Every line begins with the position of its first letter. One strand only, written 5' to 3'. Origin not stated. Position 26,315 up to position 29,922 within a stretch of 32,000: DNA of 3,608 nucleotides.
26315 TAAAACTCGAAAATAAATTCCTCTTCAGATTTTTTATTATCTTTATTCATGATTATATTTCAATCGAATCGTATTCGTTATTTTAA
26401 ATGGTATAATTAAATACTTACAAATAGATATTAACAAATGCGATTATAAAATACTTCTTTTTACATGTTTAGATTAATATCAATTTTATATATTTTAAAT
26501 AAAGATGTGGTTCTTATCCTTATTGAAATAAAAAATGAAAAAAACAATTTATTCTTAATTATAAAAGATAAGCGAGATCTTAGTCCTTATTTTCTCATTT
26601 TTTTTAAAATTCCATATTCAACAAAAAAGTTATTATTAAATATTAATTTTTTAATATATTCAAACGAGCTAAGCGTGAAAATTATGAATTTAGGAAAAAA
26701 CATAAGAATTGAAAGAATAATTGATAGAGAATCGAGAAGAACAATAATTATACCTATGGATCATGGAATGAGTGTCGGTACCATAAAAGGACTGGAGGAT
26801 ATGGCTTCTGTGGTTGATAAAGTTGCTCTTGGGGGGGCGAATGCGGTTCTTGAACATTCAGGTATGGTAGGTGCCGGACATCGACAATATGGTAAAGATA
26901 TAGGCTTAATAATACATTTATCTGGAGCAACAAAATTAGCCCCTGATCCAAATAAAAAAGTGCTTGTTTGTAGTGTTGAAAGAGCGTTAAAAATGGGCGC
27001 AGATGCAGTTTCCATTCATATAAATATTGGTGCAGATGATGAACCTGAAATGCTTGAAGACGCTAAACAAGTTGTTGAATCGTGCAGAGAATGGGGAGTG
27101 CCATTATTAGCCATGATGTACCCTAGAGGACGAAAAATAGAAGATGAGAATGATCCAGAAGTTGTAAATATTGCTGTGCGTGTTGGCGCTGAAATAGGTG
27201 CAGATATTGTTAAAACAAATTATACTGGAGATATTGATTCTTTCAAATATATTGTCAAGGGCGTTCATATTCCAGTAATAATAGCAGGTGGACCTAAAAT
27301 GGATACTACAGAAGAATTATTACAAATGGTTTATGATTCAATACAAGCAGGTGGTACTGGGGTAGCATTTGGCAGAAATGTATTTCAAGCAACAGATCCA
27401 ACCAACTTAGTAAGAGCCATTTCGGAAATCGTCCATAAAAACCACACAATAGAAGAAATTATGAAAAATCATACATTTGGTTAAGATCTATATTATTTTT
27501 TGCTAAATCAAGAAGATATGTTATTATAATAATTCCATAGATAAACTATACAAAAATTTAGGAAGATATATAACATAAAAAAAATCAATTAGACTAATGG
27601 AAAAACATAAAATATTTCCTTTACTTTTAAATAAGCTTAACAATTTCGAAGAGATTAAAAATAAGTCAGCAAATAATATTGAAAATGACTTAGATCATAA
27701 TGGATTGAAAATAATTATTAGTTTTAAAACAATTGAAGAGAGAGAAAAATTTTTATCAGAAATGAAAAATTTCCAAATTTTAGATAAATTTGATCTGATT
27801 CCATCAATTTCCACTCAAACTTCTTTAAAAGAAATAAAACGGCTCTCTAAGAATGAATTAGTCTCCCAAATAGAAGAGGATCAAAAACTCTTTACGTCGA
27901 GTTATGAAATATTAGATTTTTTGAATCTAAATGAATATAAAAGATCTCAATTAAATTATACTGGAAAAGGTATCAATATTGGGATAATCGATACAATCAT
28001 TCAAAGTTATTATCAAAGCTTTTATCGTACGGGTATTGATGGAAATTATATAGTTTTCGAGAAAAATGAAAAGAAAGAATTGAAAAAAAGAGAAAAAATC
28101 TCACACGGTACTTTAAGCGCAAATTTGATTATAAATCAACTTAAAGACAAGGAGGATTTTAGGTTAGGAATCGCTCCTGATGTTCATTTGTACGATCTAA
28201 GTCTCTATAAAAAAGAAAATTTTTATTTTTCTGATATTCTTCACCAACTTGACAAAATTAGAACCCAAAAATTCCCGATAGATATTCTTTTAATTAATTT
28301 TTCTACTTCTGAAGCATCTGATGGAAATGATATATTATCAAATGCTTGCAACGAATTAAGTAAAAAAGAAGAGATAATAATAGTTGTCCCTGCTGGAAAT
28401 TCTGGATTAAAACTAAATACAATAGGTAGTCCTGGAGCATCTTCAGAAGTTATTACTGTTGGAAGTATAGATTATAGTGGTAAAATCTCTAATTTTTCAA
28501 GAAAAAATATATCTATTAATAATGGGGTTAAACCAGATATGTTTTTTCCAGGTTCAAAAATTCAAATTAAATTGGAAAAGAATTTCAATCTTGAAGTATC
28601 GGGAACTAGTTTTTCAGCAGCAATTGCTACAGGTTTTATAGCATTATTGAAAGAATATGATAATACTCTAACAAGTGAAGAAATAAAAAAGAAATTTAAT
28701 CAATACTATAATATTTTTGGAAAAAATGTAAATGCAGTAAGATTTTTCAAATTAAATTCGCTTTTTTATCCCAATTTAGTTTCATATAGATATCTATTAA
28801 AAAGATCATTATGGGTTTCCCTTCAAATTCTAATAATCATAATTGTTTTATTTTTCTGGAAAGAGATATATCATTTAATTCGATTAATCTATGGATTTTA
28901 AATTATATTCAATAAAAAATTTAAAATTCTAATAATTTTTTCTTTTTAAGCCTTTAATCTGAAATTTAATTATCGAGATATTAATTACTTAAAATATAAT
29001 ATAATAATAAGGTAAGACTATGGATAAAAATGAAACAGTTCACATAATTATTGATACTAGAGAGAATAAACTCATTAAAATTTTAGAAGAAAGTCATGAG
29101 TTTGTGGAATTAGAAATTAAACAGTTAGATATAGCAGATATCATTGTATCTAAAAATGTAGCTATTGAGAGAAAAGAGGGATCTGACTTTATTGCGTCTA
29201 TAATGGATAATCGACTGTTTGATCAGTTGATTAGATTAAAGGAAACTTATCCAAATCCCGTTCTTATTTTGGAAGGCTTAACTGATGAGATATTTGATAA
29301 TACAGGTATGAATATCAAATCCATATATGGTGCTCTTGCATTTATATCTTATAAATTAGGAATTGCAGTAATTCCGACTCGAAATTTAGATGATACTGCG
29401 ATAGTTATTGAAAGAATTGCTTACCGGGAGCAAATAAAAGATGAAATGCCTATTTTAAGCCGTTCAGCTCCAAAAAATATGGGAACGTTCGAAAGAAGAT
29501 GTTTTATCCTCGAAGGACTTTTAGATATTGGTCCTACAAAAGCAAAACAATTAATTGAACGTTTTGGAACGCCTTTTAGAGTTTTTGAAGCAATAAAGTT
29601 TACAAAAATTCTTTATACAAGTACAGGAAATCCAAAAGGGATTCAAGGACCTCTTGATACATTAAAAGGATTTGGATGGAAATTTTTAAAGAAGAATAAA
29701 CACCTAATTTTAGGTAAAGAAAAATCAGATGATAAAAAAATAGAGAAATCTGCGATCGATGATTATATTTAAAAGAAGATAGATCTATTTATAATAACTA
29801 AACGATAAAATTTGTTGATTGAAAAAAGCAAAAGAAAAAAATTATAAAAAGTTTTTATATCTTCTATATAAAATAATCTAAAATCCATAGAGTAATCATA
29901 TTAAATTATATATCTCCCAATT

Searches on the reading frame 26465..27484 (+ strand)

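Call 52: search_protein_families(library=pfam, proteins=[window:26465-27484:+], max_evalue=0.001)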
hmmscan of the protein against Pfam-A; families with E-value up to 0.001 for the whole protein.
window:26465-27484:+ (339 aa): 2 families
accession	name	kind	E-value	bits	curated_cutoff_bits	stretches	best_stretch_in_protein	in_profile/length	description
PF01791.15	DeoC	-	1.6e-69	234.5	23.8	1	93-309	1-229/229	DeoC/LacD family aldolase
PF02581.23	TMP-TENI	-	0.00025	20.9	27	0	164-215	11-60/180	Thiamine monophosphate synthase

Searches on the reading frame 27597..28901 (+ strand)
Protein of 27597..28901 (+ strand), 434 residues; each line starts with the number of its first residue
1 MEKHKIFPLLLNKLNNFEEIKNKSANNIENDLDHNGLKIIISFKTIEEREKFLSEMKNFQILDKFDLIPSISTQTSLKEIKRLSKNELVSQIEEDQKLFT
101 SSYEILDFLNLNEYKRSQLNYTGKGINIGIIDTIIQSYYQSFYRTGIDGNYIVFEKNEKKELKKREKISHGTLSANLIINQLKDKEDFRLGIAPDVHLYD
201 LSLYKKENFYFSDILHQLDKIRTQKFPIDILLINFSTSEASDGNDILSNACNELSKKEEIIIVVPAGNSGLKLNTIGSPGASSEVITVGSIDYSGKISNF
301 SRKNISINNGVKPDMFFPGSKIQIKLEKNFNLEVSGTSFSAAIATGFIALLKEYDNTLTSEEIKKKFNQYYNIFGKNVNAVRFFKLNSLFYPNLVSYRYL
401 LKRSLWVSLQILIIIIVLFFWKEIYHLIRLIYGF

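Call 52: search_protein_families(library=pfam, proteins=[window:27597-28901:+], max_evalue=0.001)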
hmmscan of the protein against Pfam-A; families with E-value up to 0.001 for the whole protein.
window:27597-28901:+ (434 aa): 1 family
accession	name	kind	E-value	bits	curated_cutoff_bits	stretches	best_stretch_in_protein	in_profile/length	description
PF00082.27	Peptidase_S8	-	7.4e-34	117.8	21.8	1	123-365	1-267/288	Subtilase family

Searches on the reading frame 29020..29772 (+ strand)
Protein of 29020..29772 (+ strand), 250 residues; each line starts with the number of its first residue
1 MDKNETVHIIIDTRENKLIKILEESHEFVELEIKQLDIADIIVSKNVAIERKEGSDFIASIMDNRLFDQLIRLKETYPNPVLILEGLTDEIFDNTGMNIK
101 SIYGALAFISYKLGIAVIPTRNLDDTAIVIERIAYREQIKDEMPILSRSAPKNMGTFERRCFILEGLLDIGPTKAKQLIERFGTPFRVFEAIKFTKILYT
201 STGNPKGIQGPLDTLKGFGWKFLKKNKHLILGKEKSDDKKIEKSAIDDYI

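Call 52: search_protein_families(library=pfam, proteins=[window:29020-29772:+], max_evalue=0.001)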
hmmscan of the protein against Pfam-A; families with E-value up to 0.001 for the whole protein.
window:29020-29772:+ (250 aa): 1 family
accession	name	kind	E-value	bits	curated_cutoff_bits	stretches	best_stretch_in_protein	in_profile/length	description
PF02732.21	ERCC4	-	8.4e-26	91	24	1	11-132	1-139/140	ERCC4 domain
